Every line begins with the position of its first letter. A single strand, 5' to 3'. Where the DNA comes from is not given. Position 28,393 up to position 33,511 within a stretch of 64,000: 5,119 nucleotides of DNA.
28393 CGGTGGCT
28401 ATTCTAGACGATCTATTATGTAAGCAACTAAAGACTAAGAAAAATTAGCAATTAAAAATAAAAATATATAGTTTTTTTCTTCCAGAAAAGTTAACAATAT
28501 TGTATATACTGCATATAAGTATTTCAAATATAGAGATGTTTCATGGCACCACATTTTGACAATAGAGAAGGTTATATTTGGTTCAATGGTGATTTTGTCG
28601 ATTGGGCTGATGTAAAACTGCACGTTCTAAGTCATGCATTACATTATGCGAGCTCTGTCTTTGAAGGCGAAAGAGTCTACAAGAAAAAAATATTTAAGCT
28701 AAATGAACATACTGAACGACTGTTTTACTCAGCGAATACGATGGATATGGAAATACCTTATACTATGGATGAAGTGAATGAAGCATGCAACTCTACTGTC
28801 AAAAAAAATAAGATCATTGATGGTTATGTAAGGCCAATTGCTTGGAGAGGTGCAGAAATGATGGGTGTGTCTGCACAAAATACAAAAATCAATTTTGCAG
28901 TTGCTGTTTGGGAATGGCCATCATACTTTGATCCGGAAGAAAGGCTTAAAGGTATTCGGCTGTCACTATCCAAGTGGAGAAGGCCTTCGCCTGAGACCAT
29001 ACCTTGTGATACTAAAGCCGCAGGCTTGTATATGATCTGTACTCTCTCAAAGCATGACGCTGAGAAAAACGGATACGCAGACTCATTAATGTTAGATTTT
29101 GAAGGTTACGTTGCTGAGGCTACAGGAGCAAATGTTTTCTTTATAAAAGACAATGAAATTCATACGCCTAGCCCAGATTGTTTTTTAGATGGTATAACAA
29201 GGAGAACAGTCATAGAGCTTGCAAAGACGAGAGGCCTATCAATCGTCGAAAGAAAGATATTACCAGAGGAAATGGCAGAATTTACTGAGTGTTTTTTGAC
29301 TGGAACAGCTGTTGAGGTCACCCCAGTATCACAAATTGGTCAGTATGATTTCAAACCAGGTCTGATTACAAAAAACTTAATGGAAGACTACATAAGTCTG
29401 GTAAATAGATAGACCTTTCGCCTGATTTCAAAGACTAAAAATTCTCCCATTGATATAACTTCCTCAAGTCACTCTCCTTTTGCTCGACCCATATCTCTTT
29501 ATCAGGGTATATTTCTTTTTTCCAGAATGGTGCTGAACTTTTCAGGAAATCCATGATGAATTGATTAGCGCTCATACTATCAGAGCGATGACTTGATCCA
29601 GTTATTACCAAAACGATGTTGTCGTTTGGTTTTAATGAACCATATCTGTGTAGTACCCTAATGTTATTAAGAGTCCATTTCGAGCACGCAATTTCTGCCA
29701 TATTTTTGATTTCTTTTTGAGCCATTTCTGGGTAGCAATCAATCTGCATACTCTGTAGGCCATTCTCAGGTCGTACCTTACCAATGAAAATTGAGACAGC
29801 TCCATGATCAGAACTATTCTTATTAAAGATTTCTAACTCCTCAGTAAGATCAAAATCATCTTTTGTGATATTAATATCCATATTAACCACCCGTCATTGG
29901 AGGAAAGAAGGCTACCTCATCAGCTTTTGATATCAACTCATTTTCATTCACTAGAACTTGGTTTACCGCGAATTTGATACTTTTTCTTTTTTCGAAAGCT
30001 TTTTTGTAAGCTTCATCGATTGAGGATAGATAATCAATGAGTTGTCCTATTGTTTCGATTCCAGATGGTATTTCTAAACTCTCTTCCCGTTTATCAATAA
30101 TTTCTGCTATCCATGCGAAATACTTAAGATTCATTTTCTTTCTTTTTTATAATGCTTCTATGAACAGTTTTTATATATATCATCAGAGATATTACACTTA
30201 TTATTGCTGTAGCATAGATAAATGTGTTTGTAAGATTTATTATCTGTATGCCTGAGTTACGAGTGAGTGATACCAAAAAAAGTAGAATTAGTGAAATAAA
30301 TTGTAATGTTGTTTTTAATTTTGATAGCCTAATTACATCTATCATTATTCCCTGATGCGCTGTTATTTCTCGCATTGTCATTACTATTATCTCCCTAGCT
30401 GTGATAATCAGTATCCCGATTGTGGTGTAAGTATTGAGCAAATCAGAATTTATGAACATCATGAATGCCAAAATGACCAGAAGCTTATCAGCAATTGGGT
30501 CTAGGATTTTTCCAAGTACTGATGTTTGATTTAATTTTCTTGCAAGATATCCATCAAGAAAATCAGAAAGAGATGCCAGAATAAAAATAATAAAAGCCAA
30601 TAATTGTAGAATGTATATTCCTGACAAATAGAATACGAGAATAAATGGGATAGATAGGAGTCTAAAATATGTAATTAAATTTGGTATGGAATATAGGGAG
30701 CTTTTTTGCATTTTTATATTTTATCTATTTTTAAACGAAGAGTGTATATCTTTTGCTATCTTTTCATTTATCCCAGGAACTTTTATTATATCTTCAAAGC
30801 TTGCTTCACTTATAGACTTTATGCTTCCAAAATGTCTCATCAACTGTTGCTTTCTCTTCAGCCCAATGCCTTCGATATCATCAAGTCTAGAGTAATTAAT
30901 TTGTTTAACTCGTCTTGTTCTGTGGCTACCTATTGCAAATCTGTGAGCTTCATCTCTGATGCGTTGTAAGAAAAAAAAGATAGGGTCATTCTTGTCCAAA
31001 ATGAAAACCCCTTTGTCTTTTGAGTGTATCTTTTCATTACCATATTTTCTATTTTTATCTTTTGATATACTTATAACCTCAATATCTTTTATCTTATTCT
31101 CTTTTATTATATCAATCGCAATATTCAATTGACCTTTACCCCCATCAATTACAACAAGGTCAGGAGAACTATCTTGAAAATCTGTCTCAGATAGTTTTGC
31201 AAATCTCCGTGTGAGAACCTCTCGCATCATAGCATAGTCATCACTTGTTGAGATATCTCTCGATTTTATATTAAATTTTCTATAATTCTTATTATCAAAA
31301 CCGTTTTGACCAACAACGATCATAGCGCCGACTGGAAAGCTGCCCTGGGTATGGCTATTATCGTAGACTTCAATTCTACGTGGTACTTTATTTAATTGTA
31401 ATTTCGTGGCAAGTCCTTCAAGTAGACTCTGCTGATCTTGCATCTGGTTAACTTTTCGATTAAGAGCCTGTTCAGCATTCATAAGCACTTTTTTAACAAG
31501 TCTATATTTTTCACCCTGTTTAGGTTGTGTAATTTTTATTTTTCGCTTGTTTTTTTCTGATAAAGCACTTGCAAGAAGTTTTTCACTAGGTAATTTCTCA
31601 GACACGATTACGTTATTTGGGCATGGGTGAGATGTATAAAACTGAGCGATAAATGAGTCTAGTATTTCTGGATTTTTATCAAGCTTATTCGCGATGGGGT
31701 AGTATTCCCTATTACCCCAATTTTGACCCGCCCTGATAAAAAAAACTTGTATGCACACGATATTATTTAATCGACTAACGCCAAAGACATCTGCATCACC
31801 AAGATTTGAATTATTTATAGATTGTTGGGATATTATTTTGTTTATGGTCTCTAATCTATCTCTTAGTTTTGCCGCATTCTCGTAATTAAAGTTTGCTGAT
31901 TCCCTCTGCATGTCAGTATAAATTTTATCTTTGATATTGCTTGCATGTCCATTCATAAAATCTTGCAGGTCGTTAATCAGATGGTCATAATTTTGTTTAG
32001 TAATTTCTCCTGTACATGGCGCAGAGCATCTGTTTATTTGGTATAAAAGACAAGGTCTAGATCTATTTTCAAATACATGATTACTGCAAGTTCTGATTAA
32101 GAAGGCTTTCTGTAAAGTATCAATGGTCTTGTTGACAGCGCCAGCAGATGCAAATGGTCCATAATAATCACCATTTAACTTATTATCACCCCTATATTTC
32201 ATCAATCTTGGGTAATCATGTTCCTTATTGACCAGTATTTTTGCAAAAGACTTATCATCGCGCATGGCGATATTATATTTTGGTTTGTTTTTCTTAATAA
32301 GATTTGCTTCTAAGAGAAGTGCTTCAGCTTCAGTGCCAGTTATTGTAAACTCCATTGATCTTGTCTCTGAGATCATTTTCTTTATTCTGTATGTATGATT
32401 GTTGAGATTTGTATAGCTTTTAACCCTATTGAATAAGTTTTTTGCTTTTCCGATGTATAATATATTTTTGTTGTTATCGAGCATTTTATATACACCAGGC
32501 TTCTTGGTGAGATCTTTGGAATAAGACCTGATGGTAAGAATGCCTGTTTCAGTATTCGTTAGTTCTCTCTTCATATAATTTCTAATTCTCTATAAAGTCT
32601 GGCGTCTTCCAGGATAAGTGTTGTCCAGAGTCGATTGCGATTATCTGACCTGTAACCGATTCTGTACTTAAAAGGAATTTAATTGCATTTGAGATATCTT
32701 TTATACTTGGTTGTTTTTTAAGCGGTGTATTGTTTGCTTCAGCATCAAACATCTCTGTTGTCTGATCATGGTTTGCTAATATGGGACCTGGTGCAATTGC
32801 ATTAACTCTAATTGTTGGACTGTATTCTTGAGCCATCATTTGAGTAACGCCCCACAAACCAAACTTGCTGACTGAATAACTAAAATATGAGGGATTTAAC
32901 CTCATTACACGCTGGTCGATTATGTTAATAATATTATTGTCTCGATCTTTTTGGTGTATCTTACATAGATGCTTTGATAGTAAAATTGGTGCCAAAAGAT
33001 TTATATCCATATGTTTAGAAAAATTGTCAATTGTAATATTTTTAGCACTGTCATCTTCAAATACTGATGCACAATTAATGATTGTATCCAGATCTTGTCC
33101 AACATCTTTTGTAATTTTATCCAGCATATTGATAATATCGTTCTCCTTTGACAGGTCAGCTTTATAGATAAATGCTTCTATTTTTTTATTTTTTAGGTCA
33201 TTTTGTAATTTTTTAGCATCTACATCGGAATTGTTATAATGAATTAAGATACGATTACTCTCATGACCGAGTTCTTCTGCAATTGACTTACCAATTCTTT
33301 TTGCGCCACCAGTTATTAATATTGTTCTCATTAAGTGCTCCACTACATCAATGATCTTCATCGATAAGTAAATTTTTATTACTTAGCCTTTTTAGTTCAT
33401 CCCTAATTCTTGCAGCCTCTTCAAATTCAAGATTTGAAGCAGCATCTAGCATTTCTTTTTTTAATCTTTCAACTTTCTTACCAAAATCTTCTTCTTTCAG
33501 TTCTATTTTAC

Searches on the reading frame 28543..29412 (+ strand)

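Call 50: search_protein_families(library=pfam, proteins=[window:28543-29412:+], max_evalue=0.00001)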
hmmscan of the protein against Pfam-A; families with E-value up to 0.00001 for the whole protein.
window:28543-29412:+ (289 aa): 1 family
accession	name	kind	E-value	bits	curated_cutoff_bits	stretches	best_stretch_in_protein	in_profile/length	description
PF01063.24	Aminotran_4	-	1.7e-51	175.6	28.5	1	39-265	2-223/223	Amino-transferase class IV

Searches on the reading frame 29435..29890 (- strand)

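Call 50: search_protein_families(library=pfam, proteins=[window:29435-29890:-], max_evalue=0.00001)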
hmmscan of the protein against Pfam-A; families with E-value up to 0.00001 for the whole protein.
window:29435-29890:- (151 aa): 1 family
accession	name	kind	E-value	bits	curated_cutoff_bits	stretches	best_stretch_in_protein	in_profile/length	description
PF02391.22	MoaE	-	1.7e-28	99.5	23.4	1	8-118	1-113/114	MoaE protein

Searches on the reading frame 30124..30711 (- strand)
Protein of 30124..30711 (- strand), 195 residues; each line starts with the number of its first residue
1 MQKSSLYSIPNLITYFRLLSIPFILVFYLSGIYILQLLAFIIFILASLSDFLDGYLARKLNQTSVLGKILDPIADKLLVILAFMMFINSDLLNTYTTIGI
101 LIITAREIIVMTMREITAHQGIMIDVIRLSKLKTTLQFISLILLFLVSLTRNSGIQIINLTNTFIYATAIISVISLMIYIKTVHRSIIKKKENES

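Call 50: search_protein_families(library=pfam, proteins=[window:30124-30711:-], max_evalue=0.00001)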
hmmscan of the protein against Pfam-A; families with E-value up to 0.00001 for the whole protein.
window:30124-30711:- (195 aa): 1 family
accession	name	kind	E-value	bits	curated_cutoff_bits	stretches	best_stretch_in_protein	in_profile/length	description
PF01066.26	CDP-OH_P_transf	-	6.1e-34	118.1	22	1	8-172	2-150/152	CDP-alcohol phosphatidyltransferase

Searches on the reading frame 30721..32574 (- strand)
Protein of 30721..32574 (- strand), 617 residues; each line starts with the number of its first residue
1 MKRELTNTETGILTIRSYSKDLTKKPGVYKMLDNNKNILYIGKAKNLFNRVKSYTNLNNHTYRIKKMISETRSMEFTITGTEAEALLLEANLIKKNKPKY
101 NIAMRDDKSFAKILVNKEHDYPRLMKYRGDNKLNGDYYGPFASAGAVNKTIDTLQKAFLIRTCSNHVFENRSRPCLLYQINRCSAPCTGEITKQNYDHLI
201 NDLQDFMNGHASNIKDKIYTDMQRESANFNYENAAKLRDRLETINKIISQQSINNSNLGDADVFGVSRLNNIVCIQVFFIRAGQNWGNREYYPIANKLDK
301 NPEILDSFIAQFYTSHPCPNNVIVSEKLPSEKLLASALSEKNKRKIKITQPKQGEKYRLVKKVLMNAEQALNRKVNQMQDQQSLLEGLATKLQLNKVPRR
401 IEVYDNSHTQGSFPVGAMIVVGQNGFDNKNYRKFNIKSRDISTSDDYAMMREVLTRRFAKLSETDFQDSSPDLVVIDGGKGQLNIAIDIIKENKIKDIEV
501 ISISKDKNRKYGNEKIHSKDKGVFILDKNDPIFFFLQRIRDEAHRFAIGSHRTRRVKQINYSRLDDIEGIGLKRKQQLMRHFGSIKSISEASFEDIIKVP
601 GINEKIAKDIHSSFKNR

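Call 50: search_protein_families(library=pfam, proteins=[window:30721-32574:-], max_evalue=0.00001)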
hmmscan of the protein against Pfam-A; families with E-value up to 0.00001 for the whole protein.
window:30721-32574:- (617 aa): 5 families
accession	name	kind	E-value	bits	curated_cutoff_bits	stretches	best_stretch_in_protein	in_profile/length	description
PF08459.17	UvrC_RNaseH_dom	-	4.6e-53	179.7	22.3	1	390-548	2-159/159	UvrC RNAse H endonuclease domain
PF22920.2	UvrC_RNaseH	-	4.7e-34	117.2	24.3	1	260-374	1-116/116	UvrC Ribonuclease H-like domain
PF01541.30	GIY-YIG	-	2.3e-10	41.1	22.6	1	26-101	2-78/78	GIY-YIG catalytic domain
PF14520.12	HHH_5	-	8.4e-10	39.4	27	1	563-615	3-56/57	Helix-hairpin-helix domain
PF12826.13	HHH_2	-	4e-08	33.7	27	1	568-616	9-57/64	Helix-hairpin-helix motif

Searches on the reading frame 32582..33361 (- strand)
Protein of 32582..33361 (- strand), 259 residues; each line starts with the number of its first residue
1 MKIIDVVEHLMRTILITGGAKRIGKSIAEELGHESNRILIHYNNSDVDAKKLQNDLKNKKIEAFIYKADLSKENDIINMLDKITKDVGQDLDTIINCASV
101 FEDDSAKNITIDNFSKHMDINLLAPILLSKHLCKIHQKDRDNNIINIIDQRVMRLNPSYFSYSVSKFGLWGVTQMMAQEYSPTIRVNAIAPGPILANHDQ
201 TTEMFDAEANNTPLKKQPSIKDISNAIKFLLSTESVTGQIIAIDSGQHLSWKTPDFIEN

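Call 50: search_protein_families(library=pfam, proteins=[window:32582-33361:-], max_evalue=0.00001)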
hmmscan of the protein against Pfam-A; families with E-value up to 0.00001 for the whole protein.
window:32582-33361:- (259 aa): 3 families
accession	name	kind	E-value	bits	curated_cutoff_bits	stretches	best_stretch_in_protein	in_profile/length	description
PF13561.12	adh_short_C2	-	8.5e-37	127.4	27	1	21-248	6-236/236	Enoyl-(Acyl carrier protein) reductase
PF00106.31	adh_short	-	5.8e-34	117.7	26.6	1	13-201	2-189/195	short chain dehydrogenase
PF08659.16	KR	-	1.7e-10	41.5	22.6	1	13-119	2-110/180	KR domain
